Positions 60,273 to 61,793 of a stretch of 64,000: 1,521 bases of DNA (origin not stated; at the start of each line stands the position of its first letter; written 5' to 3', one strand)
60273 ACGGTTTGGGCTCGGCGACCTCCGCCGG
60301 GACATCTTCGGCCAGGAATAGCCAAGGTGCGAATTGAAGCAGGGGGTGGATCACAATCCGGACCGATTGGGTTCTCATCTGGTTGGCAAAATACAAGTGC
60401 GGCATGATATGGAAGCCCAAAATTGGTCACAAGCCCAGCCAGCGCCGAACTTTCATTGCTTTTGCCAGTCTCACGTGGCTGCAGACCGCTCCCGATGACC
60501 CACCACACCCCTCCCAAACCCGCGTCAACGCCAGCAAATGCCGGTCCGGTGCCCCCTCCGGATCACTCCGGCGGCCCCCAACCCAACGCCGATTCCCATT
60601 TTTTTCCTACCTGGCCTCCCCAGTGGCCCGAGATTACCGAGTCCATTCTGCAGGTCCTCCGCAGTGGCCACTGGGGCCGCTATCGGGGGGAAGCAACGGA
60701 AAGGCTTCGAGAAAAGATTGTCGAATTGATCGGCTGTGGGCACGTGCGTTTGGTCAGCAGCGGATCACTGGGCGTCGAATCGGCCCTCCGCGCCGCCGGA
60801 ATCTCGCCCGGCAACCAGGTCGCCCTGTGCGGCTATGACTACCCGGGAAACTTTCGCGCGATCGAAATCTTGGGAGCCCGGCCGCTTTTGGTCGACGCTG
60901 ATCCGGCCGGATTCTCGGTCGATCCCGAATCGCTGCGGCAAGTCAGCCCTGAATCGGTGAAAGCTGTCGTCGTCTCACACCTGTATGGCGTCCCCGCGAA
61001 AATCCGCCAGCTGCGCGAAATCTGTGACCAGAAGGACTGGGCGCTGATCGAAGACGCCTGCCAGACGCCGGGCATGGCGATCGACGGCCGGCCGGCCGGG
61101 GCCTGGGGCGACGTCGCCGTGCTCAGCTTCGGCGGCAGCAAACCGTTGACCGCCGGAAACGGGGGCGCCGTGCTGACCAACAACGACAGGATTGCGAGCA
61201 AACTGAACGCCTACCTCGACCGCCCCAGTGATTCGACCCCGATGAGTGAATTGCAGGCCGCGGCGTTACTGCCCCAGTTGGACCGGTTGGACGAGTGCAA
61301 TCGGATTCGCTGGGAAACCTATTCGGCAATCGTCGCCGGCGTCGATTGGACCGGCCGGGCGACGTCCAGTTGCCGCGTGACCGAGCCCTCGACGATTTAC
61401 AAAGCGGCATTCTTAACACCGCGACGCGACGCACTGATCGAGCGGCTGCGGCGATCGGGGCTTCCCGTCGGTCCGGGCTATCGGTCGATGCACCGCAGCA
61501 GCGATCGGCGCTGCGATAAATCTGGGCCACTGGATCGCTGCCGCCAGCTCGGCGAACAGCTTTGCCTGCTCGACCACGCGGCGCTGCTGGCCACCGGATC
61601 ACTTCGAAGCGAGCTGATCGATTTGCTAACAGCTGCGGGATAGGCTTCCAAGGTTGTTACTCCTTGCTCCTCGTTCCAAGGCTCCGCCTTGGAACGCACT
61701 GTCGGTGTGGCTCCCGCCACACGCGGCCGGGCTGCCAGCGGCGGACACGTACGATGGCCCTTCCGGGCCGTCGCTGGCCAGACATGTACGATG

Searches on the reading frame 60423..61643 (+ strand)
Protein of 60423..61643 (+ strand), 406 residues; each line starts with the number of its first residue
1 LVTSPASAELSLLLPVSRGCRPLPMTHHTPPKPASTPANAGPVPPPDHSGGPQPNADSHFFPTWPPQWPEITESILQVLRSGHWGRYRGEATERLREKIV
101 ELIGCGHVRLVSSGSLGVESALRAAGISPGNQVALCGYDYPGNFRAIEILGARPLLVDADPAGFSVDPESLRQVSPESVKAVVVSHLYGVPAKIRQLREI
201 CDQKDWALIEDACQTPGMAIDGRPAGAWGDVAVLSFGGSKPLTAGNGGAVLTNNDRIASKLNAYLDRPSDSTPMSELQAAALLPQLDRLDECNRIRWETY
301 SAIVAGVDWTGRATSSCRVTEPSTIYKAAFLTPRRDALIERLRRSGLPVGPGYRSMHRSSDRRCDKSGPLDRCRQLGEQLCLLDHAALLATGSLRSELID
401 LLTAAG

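Call 6: search_protein_families(library=ncbifam, proteins=[window:60423-61643:+], max_evalue=0.00001)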
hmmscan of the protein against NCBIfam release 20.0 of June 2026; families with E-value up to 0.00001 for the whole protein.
window:60423-61643:+ (406 aa): 7 families
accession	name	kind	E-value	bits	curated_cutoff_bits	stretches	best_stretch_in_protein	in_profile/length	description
TIGR04181.1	NHT_00031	hypoth_equivalog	3.2e-32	111.8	420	1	88-360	28-333/359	LegC family aminotransferase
NF008687.0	PRK11706.1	equivalog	1.5e-27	96.4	375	1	88-260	29-201/375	dTDP-4-amino-4,6-dideoxygalactose transaminase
NF008658.2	PRK11658.1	equivalog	2.8e-26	92.1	631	1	73-262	18-204/379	UDP-4-amino-4-deoxy-L-arabinose aminotransferase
TIGR04427.1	PLP_DesI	equivalog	5.1e-26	91.7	650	1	83-304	45-277/390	dTDP-4-dehydro-6-deoxyglucose aminotransferase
NF011936.0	PRK15407.1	equivalog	1.1e-25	90.2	423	1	89-266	64-249/440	lipopolysaccharide biosynthesis protein RfbH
TIGR03588.1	PseC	equivalog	1.6e-24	86.5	423.5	1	74-263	16-209/380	UDP-4-amino-4,6-dideoxy-N-acetyl-beta-L-altrosamine transaminase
TIGR02379.1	ECA_wecE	subfamily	5.2e-19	68.2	434.85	1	88-260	29-202/376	dTDP-4-amino-4,6-dideoxy-D-glucose transaminase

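Call 7: search_protein_families(library=pfam, proteins=[window:60423-61643:+], max_evalue=0.001)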
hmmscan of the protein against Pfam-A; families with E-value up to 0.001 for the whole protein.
window:60423-61643:+ (406 aa): 2 families
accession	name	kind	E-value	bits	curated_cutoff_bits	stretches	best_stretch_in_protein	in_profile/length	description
PF01041.23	DegT_DnrJ_EryC1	-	9.8e-49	166.9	19.8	1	70-359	6-314/360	DegT/DnrJ/EryC1/StrS aminotransferase family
PF00202.27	Aminotran_3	-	0.00024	20.4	30.5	0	191-259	210-278/403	Aminotransferase class-III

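Call 28: search_solved_structures(query=window:60423-61643:+, max_evalue=1e-10)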
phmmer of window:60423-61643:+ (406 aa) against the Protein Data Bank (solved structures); distinct sequences matched with E-value up to 1e-10: 53.
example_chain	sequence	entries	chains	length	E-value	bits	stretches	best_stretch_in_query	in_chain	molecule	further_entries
1b9i_A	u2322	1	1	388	2.1e-30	109.3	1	60-359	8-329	PROTEIN (3-AMINO-5-HYDROXYBENZOIC ACID SYNTHASE)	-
1b9h_A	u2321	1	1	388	2.1e-30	109.3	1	60-359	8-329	PROTEIN (3-AMINO-5-HYDROXYBENZOIC ACID SYNTHASE)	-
7b0d_A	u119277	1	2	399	1.3e-27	100.2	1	70-294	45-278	Glutamine--scyllo-inositol transaminase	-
5k8b_A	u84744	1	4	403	5.2e-27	98.2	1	92-270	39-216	8-amino-3,8-dideoxy-alpha-D-manno-octulosonate transaminase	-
3nu7_A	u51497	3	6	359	2.1e-26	96.1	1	72-356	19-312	Aminotransferase WbpE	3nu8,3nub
3nyu_A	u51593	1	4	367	2.3e-26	96.1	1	72-356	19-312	Aminotransferase WbpE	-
3bn1_A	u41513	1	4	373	9.7e-26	94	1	97-292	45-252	Perosamine synthetase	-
3dr7_A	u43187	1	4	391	1.1e-25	93.8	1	97-292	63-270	Putative perosamine synthetase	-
3nys_A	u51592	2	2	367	1.5e-25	93.3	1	72-356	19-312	Aminotransferase WbpE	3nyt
8sng_A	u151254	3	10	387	1.9e-25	93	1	60-263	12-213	UDP-4-amino-4-deoxy-L-arabinose--oxoglutarate aminotransferase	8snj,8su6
3dr4_A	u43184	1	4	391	7.7e-25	91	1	97-292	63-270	Putative perosamine synthetase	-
7b0m_AAA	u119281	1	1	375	8.4e-25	90.9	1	92-309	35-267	Sugar aminotransferase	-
5w71_A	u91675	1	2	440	1.2e-24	90.4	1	58-259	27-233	L-glutamine:2-deoxy-scyllo-inosose aminotransferase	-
2c7t_A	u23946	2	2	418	2.2e-24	89.5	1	61-259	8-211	GLUTAMINE-2-DEOXY-SCYLLO-INOSOSE AMINOTRANSFERASE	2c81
7kz3_A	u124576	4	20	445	4.3e-24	88.6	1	77-264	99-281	Aminotransferase class I/II-fold pyridoxal phosphate-dependent enzyme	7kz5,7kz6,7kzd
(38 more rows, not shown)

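Call 59: find_homologous_proteins(query=window:60495-61643:+, max_evalue=1e-10)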
Query window:60495-61643:+ (382 aa): 1978 proteins with E <= 1e-10 among 8000 candidates; the best 120 are listed.
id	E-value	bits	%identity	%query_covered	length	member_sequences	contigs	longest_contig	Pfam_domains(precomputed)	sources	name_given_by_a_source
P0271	4.8e-245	831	100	95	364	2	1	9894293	PF01041.24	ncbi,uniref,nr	ncbi:DegT/DnrJ/EryC1/StrS family aminotransferase [Stieleria maiorica]|uniref:DegT/DnrJ/EryC1/StrS f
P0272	2.2e-219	746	90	95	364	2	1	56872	PF01041.24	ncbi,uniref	ncbi:DegT/DnrJ/EryC1/StrS family aminotransferase [Rhodopirellula sp. JC639]|uniref:DegT/DnrJ/EryC1/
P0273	1.4e-171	589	74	91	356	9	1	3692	PF01041.24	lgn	-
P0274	8.0e-151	521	67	91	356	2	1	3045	PF01053.27,PF01041.24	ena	-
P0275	2.1e-148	513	62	93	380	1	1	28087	PF01041.24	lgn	-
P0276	2.7e-145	503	61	94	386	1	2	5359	PF01041.24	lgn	-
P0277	2.8e-145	502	62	90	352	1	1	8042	PF01041.24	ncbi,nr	ncbi:MAG: DegT/DnrJ/EryC1/StrS aminotransferase family protein [Planctomycetales bacterium]|nr:DegT/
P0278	6.1e-145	501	61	95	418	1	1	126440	PF01041.24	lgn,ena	-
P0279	1.7e-144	500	63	91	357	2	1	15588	PF01041.24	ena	-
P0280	1.4e-142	494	59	99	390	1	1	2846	PF01041.24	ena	-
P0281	9.6e-142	491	63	90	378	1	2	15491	PF01041.24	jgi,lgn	-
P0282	2.1e-140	486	61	92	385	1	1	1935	PF01041.24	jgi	jgi:dTDP-4-amino-4,6-dideoxygalactose transaminase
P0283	8.9e-137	474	60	90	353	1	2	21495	PF01041.24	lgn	-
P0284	1.7e-134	467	59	91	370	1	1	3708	PF01041.24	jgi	-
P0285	5.7e-134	465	61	88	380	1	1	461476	PF01041.24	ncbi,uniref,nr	ncbi:DegT/DnrJ/EryC1/StrS aminotransferase family protein [Roseiconus nitratireducens]|uniref:DegT/D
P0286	1.3e-129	451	54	99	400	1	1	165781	PF01041.24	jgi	jgi:dTDP-4-amino-4,6-dideoxygalactose transaminase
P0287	1.5e-125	438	56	89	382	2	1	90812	PF01041.24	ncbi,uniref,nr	ncbi:DegT/DnrJ/EryC1/StrS family aminotransferase [Stieleria tagensis]|uniref:DegT/DnrJ/EryC1/StrS f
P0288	1.3e-122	428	58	90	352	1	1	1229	PF01041.24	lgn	-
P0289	7.5e-119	415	58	87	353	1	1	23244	PF01041.24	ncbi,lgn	ncbi:MAG: aminotransferase class V-fold PLP-dependent enzyme [Planctomycetota bacterium]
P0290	1.3e-117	411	54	91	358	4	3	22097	PF01041.24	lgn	-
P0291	1.6e-117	411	53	96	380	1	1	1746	PF01041.24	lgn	-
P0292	1.2e-116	408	53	92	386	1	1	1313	PF01041.24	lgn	-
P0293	5.8e-113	396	54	87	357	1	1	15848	PF01041.24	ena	-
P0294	1.3e-111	392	52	90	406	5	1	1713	PF01041.24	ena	-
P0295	1.1e-109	385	51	95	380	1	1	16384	PF01041.24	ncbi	ncbi:MAG: aminotransferase class I/II-fold pyridoxal phosphate-dependent enzyme [Planctomycetota bac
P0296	2.1e-109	384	60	77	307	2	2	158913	PF01041.24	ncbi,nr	ncbi:hypothetical protein CGZ80_11845 [Rhodopirellula sp. MGV]|nr:hypothetical protein CGZ80_11845 [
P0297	5.1e-108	380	59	77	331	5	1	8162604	PF01041.24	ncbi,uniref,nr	ncbi:DegT/DnrJ/EryC1/StrS family aminotransferase [Roseiconus lacunae]|uniref:DegT/DnrJ/EryC1/StrS f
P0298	1.1e-106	375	51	94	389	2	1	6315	PF01041.24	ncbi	ncbi:MAG: DegT/DnrJ/EryC1/StrS family aminotransferase [Planctomycetota bacterium]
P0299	7.1e-106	373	52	89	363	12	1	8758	PF01053.27,PF01041.24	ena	-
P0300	3.4e-104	367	53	90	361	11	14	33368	PF00155.28,PF01053.27,PF01041.24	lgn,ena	-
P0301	1.4e-103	365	52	89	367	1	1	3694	PF01041.24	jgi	jgi:hypothetical protein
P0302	4.5e-102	360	52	88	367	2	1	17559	PF00155.28,PF01041.24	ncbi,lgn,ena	-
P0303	1.1e-101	359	51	86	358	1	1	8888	PF01053.27,PF01041.24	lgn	-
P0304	1.6e-100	355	51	90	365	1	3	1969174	PF01041.24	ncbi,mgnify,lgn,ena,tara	mgnify:CR=1 FL=1|tara:strand:+ start:4174 stop:5271 length:1098 start_codon:yes stop_codon:yes gene_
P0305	4.1e-100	354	50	89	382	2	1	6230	PF01041.24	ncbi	-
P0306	6.3e-100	353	50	89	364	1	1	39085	PF00202.28,PF01041.24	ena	-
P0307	6.5e-100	353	49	90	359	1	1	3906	PF01041.24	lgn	-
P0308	8.8e-100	353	49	89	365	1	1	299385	PF00155.28,PF01041.24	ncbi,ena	-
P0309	3.0e-99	351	50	90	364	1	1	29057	PF00155.28,PF01041.24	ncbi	ncbi:MAG: DegT/DnrJ/EryC1/StrS aminotransferase family protein [Pirellulaceae bacterium]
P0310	4.1e-99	351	49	89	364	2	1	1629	PF00155.28,PF00266.26,PF01053.27,PF01041.24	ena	-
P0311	8.8e-99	349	50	86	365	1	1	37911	PF00202.28,PF01041.24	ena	-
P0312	9.6e-99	349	47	99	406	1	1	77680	PF01041.24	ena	-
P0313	1.0e-98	349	49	90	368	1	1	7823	PF00266.26,PF01041.24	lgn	-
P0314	1.2e-97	346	60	66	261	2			PF01041.24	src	-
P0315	3.6e-97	344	47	90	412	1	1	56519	PF01041.24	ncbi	-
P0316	1.6e-96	342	48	90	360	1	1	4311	PF01041.24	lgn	-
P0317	2.3e-96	341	48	89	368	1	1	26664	PF01041.24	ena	-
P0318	2.0e-95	338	49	91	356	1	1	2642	PF00155.28,PF01041.24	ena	-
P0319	5.5e-95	337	47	89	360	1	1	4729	PF00155.28,PF00266.26,PF01212.28,PF01053.27,PF01041.24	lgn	-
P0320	5.5e-95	337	47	90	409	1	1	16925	PF01041.24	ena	-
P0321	6.2e-95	337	47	90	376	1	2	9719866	PF00155.28,PF01041.24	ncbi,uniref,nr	ncbi:DegT/DnrJ/EryC1/StrS family aminotransferase [Stieleria varia]|uniref:L-glutamine:2-deoxy-scyll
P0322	1.4e-94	336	47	89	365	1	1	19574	PF01041.24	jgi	jgi:dTDP-4-amino-4,6-dideoxygalactose transaminase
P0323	1.5e-94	335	47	89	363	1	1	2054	PF00155.28,PF01212.28,PF01053.27,PF01041.24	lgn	-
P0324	1.8e-94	335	47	89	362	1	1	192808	PF01041.24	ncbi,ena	-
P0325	7.4e-94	333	46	90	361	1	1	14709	PF01041.24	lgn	-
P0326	9.5e-94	333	48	88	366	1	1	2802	PF01053.27,PF01041.24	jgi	-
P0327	9.8e-94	333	51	79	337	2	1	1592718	PF01041.24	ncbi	ncbi:DegT/DnrJ/EryC1/StrS family aminotransferase, partial [Roseiconus sp. JC912]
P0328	1.0e-93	333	47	90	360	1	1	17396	PF01041.24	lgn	-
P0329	1.3e-93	332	46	90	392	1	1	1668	PF01041.24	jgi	jgi:dTDP-4-amino-4,6-dideoxygalactose transaminase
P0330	1.6e-93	332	46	90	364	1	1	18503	PF00155.28,PF01041.24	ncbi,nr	ncbi:MAG: DegT/DnrJ/EryC1/StrS aminotransferase family protein [Pirellulaceae bacterium]|nr:DegT/Dnr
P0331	2.8e-93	331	46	90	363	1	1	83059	PF01041.24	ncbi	-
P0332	3.6e-93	331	47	87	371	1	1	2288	PF01041.24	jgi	jgi:dTDP-4-amino-4,6-dideoxygalactose transaminase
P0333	4.3e-93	331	47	90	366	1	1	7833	PF01041.24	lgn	-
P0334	8.0e-93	330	49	86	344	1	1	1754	PF01041.24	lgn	-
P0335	1.6e-92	329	45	89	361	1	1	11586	PF01041.24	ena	-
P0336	4.0e-92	328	46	90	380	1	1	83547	PF00155.28,PF01041.24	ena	-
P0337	4.6e-92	327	47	89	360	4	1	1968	PF01053.27,PF01041.24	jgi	jgi:dTDP-4-amino-4,6-dideoxygalactose transaminase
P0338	8.1e-92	326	47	89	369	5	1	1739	PF01041.24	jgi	jgi:perosamine synthetase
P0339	8.3e-92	326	48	86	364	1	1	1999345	PF01041.24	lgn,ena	-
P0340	1.9e-91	325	45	90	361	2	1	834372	PF01041.24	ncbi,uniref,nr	ncbi:UDP-2-acetamido-2-deoxy-3-oxo-D-glucuronate aminotransferase [Novipirellula galeiformis]|uniref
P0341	2.4e-91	325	46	87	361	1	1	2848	PF00155.28,PF01212.28,PF01041.24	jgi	jgi:dTDP-4-amino-4,6-dideoxygalactose transaminase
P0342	2.5e-91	325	48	86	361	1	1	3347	PF01041.24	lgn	-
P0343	1.4e-90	322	45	90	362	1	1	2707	PF00155.28,PF01041.24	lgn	-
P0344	1.8e-90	322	43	90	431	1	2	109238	PF01041.24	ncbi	-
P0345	2.9e-90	321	45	90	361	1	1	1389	PF01041.24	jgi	jgi:dTDP-4-amino-4,6-dideoxygalactose transaminase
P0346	4.2e-90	321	45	90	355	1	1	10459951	PF00155.28,PF01041.24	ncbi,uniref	ncbi:DegT/DnrJ/EryC1/StrS family aminotransferase [Novipirellula sp. SH528]|uniref:DegT/DnrJ/EryC1/S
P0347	4.2e-90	321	45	91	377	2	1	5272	PF01041.24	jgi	jgi:dTDP-4-amino-4,6-dideoxygalactose transaminase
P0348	4.7e-90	321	47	89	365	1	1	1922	PF01041.24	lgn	-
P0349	5.1e-90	321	48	90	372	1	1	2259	PF01041.24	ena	-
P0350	6.1e-90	320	50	85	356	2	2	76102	PF01041.24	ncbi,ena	-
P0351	9.0e-90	320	45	89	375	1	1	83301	PF01041.24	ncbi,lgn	-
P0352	2.6e-89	318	46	89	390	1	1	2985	PF01053.27,PF01041.24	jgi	jgi:dTDP-4-amino-4,6-dideoxygalactose transaminase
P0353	2.7e-89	318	47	86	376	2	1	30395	PF01041.24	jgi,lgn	jgi:dTDP-4-amino-4,6-dideoxygalactose transaminase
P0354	4.5e-89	317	45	89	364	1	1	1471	PF00266.26,PF01041.24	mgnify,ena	mgnify:CR=1 FL=1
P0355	5.4e-89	317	49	82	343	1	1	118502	PF01041.24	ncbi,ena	-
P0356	5.6e-89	317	47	90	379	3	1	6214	PF00155.28,PF01041.24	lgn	-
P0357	6.4e-89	317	46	90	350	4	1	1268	PF01041.24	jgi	jgi:dTDP-4-amino-4,6-dideoxygalactose transaminase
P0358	6.6e-89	317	44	90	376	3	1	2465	PF01041.24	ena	-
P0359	1.2e-88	316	45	90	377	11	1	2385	PF00155.28,PF01212.28,PF01041.24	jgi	jgi:dTDP-4-amino-4,6-dideoxygalactose transaminase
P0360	1.7e-88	316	44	87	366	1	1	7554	PF00266.26,PF01041.24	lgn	-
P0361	1.7e-88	316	46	86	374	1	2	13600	PF01041.24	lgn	-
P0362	2.1e-88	315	46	89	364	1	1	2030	PF01041.24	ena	-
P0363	2.1e-88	315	44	90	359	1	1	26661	PF01041.24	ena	-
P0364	2.2e-88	315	47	89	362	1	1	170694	PF01041.24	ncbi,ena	-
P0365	3.5e-88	315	44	90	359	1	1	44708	PF00155.28,PF01041.24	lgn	-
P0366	5.0e-88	314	45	90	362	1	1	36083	PF01041.24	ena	-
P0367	5.1e-88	314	46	88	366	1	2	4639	PF01041.24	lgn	-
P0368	5.3e-88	314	45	89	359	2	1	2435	PF01053.27,PF01041.24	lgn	-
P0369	6.1e-88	314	43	88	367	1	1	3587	PF01041.24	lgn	-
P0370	7.6e-88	313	46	90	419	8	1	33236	PF00155.28,PF01041.24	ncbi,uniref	ncbi:DegT/DnrJ/EryC1/StrS family aminotransferase [Novipirellula sp.]|uniref:DegT/DnrJ/EryC1/StrS fa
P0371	8.0e-88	313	45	89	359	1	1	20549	PF01041.24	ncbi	-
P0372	1.3e-87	313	44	90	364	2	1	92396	PF00266.26,PF01041.24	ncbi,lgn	ncbi:MAG: aminotransferase class V-fold PLP-dependent enzyme [Planctomycetota bacterium]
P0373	1.3e-87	313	47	84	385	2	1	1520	PF01041.24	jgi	-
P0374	6.6e-87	310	45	90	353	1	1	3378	PF00155.28,PF00266.26,PF01041.24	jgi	-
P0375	8.9e-87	310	46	86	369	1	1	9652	PF00155.28,PF00266.26,PF01053.27,PF01041.24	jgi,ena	jgi:dTDP-4-amino-4,6-dideoxygalactose transaminase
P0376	1.0e-86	310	46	86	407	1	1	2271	PF01041.24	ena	-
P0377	1.2e-86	309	47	90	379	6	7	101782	PF00155.28,PF01041.24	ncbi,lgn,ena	-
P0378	2.5e-86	308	44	89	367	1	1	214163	PF01041.24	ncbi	-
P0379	2.5e-86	308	46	86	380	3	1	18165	PF00266.26,PF01053.27,PF01041.24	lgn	-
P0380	2.8e-86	308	45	89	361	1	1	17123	PF01041.24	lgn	-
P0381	2.8e-86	308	42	90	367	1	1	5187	PF01041.24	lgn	-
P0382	3.0e-86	308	45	89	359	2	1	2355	PF01041.24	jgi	jgi:dTDP-4-amino-4,6-dideoxygalactose transaminase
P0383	3.0e-86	308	44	90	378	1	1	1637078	PF01041.24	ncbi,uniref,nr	ncbi:DegT/DnrJ/EryC1/StrS family aminotransferase [Novipirellula artificiosorum]|uniref:UDP-2-acetam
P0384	5.4e-86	307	45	90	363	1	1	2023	PF01212.28,PF01041.24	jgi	jgi:dTDP-4-amino-4,6-dideoxygalactose transaminase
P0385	5.8e-86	307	44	89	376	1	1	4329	PF01041.24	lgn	-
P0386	1.1e-85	306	44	90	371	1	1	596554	PF01041.24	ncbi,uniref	ncbi:DegT/DnrJ/EryC1/StrS family aminotransferase [Novipirellula caenicola]|uniref:UDP-4-amino-4-deo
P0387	1.4e-85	306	44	90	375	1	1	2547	PF01041.24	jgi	jgi:dTDP-4-amino-4,6-dideoxygalactose transaminase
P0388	1.5e-85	306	45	87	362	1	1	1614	PF01041.24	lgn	-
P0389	1.7e-85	306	46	90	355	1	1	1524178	PF01041.24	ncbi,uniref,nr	ncbi:L-glutamine:2-deoxy-scyllo-inosose aminotransferase [Rubripirellula tenax]|uniref:L-glutamine:2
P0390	1.8e-85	306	46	86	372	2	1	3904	PF01041.24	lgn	-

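Call 60: find_encoding_contigs(protein=P0389, flank=6000, max_places=1)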
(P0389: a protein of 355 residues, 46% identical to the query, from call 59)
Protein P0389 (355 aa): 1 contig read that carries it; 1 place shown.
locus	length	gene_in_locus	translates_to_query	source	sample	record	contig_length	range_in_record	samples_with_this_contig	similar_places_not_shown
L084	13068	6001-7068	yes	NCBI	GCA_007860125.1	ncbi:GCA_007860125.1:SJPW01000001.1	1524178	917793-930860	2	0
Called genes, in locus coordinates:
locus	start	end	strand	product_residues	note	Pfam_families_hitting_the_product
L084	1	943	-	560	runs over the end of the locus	PF02652:Lactate_perm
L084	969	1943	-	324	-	PF00389:2-Hacid_dh, PF02826:2-Hacid_dh_C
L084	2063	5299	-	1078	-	PF07549:Sec_GG (faint), PF22599:SecDF_P1_head, PF00873:ACR_tran (weak), PF02355:SecD_SecF_C, PF03176:MMPL (weak), PF02355:SecD_SecF_C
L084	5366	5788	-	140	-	PF02699:YajC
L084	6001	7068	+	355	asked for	PF01041:DegT_DnrJ_EryC1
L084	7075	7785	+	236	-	PF26351:DUF8091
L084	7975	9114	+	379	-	PF08450:SGL (faint), PF10282:Lactonase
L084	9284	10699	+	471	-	PF00919:UPF0004, PF04055:Radical_SAM, PF18693:TRAM_2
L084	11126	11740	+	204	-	PF01066:CDP-OH_P_transf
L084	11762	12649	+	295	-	PF02517:Rce1-like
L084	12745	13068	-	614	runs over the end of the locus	-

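Call 61: find_encoding_contigs(protein=P0340, flank=6000, max_places=1)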
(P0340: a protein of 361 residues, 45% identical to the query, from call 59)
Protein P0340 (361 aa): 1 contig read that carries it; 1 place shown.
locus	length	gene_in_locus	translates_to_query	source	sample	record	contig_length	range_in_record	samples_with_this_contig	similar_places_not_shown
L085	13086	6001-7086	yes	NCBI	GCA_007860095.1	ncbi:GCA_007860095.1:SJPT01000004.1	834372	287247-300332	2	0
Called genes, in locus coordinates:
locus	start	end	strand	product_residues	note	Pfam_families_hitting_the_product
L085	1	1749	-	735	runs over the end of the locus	PF04389:Peptidase_M28, PF13180:PDZ_2, PF17820:PDZ_6 (weak)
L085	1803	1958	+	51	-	-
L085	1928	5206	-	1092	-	-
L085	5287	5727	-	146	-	PF02699:YajC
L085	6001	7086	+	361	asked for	PF01041:DegT_DnrJ_EryC1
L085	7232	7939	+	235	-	PF01975:SurE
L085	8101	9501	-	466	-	PF03364:Polyketide_cyc, PF10604:Polyketide_cyc2 (weak), PF01370:Epimerase, PF08338:DUF1731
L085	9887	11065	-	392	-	PF04542:Sigma70_r2, PF04545:Sigma70_r4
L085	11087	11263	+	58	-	-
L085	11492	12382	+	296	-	PF12728:HTH_17, PF02607:B12-binding_2, PF02310:B12-binding (weak)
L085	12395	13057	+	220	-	PF22784:PTP-SAK, PF00782:DSPc, PF22741:PTP-NADK, PF22785:Tc-R-P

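Call 62: find_encoding_contigs(protein=P0344, flank=6000, max_places=1)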
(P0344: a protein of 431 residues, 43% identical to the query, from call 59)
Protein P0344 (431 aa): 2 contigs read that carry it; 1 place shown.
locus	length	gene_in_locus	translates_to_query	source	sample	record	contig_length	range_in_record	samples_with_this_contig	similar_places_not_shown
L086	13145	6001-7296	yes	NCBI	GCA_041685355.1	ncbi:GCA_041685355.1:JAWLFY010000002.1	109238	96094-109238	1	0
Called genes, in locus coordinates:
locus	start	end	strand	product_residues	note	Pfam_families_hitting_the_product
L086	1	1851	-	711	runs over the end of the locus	PF02225:PA (weak), PF04389:Peptidase_M28, PF05450:Nicastrin (weak), PF13180:PDZ_2, PF17820:PDZ_6 (faint)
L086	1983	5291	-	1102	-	-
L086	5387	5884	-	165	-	PF02699:YajC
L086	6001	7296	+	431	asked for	PF01041:DegT_DnrJ_EryC1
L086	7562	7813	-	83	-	PF02599:CsrA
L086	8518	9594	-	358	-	PF01008:IF-2B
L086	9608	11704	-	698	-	PF00009:GTP_EFTU, PF22042:EF-G_D2 (weak), PF03144:GTP_EFTU_D2, PF14492:EFG_III, PF16658:RF3_C (weak), PF03764:EFG_IV, PF00679:EFG_C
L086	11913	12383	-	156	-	PF00177:Ribosomal_S7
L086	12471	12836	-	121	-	PF00164:Ribosom_S12_S23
